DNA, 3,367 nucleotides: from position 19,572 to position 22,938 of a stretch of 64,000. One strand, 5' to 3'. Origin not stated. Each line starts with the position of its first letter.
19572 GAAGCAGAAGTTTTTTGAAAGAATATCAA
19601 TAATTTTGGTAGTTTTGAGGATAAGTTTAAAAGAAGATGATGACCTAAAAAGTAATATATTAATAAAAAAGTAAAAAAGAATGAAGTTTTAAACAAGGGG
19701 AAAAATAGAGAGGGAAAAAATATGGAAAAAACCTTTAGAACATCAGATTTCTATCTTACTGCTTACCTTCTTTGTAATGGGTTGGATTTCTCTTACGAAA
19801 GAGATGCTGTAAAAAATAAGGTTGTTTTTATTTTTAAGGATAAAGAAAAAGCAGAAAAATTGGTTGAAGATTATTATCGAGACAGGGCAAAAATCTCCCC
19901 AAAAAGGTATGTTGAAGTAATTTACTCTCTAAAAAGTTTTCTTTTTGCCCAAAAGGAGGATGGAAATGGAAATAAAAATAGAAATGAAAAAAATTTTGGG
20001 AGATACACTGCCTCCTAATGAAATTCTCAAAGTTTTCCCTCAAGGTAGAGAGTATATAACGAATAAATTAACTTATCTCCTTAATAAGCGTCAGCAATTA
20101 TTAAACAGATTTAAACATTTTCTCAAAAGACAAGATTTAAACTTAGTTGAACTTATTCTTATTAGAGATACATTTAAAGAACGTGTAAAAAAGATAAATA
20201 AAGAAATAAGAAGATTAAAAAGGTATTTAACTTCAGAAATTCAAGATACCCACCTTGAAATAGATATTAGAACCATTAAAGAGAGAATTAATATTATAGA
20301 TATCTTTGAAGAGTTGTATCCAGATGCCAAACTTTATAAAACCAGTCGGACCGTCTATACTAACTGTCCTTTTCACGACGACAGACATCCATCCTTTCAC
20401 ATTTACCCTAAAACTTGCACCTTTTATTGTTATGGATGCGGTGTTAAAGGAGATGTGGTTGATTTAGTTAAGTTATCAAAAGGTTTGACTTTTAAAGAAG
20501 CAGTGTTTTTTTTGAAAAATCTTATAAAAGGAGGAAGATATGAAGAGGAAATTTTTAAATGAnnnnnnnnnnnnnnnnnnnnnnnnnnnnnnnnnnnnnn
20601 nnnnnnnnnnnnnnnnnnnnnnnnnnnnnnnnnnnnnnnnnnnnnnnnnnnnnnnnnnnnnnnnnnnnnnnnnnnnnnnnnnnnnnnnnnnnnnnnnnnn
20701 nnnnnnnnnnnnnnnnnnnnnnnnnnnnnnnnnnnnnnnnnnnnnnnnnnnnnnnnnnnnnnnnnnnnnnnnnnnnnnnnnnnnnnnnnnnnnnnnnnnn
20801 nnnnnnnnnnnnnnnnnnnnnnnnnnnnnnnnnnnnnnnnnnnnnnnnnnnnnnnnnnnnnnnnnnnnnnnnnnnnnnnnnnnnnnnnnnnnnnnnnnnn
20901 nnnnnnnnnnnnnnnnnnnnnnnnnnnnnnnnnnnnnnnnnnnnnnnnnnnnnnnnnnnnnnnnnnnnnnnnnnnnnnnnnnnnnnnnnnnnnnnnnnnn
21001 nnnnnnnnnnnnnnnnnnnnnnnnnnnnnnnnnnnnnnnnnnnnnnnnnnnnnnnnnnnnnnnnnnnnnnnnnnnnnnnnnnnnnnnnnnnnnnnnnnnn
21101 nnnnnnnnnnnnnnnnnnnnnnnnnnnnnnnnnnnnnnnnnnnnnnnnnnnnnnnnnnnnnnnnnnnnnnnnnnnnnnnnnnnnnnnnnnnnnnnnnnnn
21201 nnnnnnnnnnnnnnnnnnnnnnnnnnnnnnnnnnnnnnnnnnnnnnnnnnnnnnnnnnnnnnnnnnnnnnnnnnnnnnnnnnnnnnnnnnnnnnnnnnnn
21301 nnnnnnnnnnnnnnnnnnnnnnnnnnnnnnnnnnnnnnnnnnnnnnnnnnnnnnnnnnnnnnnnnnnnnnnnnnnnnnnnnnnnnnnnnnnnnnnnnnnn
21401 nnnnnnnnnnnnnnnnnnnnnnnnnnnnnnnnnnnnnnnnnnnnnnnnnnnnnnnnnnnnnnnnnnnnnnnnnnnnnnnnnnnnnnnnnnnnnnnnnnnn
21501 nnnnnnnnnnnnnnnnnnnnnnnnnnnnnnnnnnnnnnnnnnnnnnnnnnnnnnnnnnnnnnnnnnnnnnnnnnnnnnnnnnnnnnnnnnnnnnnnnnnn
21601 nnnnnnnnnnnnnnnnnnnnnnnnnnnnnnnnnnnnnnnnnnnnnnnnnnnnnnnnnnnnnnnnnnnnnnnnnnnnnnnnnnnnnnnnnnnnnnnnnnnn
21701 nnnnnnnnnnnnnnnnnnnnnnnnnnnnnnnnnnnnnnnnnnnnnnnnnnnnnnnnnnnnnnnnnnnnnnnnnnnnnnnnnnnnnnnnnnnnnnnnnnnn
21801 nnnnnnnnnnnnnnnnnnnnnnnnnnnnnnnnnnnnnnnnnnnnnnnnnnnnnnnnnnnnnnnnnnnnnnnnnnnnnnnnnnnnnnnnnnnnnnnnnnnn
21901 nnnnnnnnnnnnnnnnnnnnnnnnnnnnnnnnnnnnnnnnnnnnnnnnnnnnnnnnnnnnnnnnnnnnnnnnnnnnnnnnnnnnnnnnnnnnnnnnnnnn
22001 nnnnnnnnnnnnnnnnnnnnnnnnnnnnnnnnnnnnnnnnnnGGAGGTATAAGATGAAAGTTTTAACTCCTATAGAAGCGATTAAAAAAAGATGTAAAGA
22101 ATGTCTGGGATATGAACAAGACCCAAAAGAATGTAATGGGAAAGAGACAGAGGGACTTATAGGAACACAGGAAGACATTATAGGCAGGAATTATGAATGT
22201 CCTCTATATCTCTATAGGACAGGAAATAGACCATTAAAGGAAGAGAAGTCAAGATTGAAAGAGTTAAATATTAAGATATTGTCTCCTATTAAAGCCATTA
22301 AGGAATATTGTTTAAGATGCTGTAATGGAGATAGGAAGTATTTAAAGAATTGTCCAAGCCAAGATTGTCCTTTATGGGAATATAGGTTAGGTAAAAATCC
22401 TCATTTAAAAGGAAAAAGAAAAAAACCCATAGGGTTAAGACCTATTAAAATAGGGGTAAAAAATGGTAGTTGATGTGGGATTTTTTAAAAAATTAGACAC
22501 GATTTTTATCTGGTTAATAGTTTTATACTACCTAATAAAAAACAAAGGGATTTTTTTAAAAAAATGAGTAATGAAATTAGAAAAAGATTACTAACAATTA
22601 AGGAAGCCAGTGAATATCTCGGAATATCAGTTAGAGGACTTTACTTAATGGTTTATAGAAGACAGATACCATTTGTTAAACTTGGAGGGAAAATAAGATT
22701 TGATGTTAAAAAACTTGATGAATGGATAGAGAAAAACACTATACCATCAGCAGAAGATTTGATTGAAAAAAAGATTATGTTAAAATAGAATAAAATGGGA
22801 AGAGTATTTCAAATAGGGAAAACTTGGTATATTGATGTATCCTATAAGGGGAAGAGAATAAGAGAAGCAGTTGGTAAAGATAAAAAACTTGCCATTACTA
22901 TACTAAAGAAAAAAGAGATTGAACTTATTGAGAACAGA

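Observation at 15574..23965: Integrative element inserted into tRNA-Ser(GCU) so that the element supplies the 5' half of the tRNA and the integrase gene overlaps the tRNA 5' end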

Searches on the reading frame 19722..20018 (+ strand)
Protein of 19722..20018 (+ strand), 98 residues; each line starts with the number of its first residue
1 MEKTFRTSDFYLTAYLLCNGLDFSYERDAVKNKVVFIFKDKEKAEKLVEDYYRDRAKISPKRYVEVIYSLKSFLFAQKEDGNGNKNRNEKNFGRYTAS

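Call 8: search_protein_families(library=pfam, proteins=[window:19722-20018:+], max_evalue=0.01)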
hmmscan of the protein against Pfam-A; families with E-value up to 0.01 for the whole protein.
window:19722-20018:+ (98 aa): 2 families
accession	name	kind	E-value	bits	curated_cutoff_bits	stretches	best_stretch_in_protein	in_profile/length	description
PF18903.5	DUF5659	-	9e-12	45.1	23.6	1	2-72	1-71/75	Domain of unknown function (DUF5659)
PF24024.1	DUF7336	-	0.0047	17.2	25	1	28-58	13-38/60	Domain of unknown function (DUF7336)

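Call 57: search_protein_families(library=phrogs, proteins=[window:19722-20018:+], max_evalue=0.001)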
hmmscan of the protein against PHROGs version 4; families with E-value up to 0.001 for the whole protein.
window:19722-20018:+ (98 aa): 0 families

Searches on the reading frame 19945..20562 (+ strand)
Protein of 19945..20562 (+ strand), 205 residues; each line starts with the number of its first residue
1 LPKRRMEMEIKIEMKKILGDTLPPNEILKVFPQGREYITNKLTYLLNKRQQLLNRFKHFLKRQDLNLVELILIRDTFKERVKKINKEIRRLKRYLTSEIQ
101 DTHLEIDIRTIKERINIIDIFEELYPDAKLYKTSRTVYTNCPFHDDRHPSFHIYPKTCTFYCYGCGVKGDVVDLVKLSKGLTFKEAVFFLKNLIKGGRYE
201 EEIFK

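Call 8: search_protein_families(library=pfam, proteins=[window:19945-20562:+], max_evalue=0.01)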
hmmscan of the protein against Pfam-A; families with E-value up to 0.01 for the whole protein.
window:19945-20562:+ (205 aa): 1 family
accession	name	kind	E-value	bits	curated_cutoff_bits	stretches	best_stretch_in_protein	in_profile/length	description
PF01807.25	Zn_ribbon_DnaG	-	8.6e-20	70.8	24.9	1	108-192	6-87/98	CHC2 zinc finger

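Call 57: search_protein_families(library=phrogs, proteins=[window:19945-20562:+], max_evalue=0.001)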
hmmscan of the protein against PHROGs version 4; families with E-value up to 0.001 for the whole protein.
window:19945-20562:+ (205 aa): 9 families
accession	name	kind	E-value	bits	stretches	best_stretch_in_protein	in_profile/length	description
phrog_6444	-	DNA, RNA and nucleotide metabolism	1.6e-18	67.9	1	108-189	10-88/577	DNA primase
phrog_11992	-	unknown function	3.9e-16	60.8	1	110-190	6-79/177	-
phrog_18097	-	DNA, RNA and nucleotide metabolism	2.5e-14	54.3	1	117-191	13-87/199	DNA primase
phrog_360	-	DNA, RNA and nucleotide metabolism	5.2e-14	53.5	1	116-197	7-90/133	DNA primase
phrog_47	-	DNA, RNA and nucleotide metabolism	2.3e-12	47.3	1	113-201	16-115/947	DNA primase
phrog_510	-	DNA, RNA and nucleotide metabolism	9.7e-09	35.5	1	140-195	47-102/667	DNA primase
phrog_5311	-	DNA, RNA and nucleotide metabolism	3.1e-08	33.3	1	113-186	72-151/692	helicase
phrog_26824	-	unknown function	2.5e-06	26.9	1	132-191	21-84/868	-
phrog_2304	-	DNA, RNA and nucleotide metabolism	6.2e-06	27.4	1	138-174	34-70/133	DNA primase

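Call 74: search_protein_families(library=ncbifam, proteins=[window:19945-20562:+], max_evalue=0.001)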
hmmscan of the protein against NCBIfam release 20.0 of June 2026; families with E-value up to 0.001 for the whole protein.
window:19945-20562:+ (205 aa): 1 family
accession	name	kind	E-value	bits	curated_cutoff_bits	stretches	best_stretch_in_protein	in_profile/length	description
TIGR01391.1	dnaG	equivalog_domain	1.7e-19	70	283.6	1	108-190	7-86/414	DNA primase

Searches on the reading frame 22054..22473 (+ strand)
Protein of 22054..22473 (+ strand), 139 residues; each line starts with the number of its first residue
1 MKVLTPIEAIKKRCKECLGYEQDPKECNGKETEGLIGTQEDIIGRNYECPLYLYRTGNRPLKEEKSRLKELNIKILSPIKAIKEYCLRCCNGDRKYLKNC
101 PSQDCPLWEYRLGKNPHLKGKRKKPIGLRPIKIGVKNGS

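Call 8: search_protein_families(library=pfam, proteins=[window:22054-22473:+], max_evalue=0.01)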
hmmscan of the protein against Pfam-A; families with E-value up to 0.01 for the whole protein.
window:22054-22473:+ (139 aa): 1 family
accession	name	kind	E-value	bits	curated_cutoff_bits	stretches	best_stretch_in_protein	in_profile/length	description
PF14260.11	zf-C4pol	-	0.0051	17.5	28.9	0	78-107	37-66/70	C4-type zinc-finger of DNA polymerase delta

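Call 57: search_protein_families(library=phrogs, proteins=[window:22054-22473:+], max_evalue=0.001)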
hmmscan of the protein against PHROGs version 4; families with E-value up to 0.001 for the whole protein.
window:22054-22473:+ (139 aa): 0 families

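Call 74: search_protein_families(library=ncbifam, proteins=[window:22054-22473:+], max_evalue=0.001)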
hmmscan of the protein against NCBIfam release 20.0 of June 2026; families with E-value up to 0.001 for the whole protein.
window:22054-22473:+ (139 aa): 0 families

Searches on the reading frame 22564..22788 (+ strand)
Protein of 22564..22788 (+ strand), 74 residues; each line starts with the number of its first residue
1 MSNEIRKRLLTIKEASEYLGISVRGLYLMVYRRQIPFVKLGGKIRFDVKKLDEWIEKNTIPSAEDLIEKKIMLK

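Call 8: search_protein_families(library=pfam, proteins=[window:22564-22788:+], max_evalue=0.01)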
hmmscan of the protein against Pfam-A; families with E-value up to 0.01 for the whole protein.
window:22564-22788:+ (74 aa): 2 families
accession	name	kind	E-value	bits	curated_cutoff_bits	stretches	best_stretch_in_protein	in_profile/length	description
PF12728.13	HTH_17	-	5.8e-16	58.9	27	1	9-58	1-50/51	Helix-turn-helix domain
PF09035.16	Tn916-Xis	-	1.9e-05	25.2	22.9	1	7-58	13-66/69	Excisionase from transposon Tn916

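Call 57: search_protein_families(library=phrogs, proteins=[window:22564-22788:+], max_evalue=0.001)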
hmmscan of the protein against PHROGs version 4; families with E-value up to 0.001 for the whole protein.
window:22564-22788:+ (74 aa): 7 families
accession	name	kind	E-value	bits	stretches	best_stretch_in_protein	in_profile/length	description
phrog_7338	-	unknown function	1.3e-11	45.6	1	3-59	24-81/87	-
phrog_66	-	integration and excision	2.2e-10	41.8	1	3-62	87-147/412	excisionase and transcriptional regulator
phrog_15534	-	DNA, RNA and nucleotide metabolism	1.1e-08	36.5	1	7-59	41-92/93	HTH DNA binding protein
phrog_25262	-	unknown function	1.4e-07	32.4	1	6-68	31-93/106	-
phrog_668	-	DNA, RNA and nucleotide metabolism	1.8e-07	32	1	4-59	58-114/181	HTH DNA binding protein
phrog_19174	-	unknown function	5e-05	24.4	1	6-53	40-88/100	-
phrog_28156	-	unknown function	9.5e-05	23.5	1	1-55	1-56/156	-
